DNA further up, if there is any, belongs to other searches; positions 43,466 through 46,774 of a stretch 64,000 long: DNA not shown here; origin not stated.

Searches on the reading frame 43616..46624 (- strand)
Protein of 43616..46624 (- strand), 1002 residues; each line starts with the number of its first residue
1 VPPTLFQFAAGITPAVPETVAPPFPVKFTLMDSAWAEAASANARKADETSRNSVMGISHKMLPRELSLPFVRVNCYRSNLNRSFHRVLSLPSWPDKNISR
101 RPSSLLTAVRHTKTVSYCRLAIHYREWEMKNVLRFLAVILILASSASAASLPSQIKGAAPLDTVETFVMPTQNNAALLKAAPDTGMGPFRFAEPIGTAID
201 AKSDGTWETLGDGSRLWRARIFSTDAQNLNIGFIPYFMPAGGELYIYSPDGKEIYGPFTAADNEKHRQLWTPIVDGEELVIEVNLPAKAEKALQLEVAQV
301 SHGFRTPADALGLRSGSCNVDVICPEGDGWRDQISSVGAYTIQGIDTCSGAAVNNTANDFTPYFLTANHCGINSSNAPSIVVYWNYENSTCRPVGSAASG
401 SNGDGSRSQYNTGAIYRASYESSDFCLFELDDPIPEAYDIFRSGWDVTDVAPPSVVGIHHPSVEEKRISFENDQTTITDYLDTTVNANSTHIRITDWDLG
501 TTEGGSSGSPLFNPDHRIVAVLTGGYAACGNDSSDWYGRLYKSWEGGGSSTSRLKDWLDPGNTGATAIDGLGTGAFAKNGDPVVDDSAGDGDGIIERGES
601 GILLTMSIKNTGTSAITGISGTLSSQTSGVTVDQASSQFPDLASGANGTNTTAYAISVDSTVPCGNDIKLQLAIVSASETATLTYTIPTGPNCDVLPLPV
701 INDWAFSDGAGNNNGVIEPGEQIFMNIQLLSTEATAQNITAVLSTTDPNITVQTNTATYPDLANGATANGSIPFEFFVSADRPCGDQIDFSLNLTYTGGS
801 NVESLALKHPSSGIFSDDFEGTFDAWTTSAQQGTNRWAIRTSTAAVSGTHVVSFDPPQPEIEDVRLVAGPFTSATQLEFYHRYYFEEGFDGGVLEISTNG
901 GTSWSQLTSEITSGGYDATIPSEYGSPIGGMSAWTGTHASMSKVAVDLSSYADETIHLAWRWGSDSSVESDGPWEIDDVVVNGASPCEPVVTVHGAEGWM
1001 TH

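Call 9: search_protein_families(library=pfam, proteins=[window:43616-46624:-], max_evalue=0.001)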
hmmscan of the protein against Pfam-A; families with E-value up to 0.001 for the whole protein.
window:43616-46624:- (1002 aa): 2 families
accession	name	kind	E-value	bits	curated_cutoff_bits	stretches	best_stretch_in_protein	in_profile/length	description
PF13365.12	Trypsin_2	-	1.9e-05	25.9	27.6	1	348-521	1-144/144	Trypsin-like peptidase domain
PF20773.4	InhA-like_MAM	-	0.00031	20.8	26.9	0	872-982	62-163/191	Immune inhibitor A-like, MAM domain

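Call 41: search_protein_families(library=ncbifam, proteins=[window:43616-46624:-], max_evalue=0.001)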
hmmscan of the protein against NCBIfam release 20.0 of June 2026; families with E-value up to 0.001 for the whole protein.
window:43616-46624:- (1002 aa): 4 families
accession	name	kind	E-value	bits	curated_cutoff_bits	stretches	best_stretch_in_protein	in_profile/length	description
NF038112.1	myxo_dep_M36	subfamily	2.7e-26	91.1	1500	2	712-985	876-1170/1604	myxosortase-dependent M36 family metallopeptidase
NF038111.1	rhom_dep_M36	equivalog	1.8e-14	52.2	1700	1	875-983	1054-1165/1315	rhombosortase-dependent M36 family metallopeptidase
NF038128.1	choice_anch_J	domain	2.9e-05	24.3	30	1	815-981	2-162/162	choice-of-anchor J domain-containing protein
TIGR03900.1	prc_long_Delta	hypoth_equivalog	0.00021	19.4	660.95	0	583-676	673-764/973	MXAN_5808 family serine peptidase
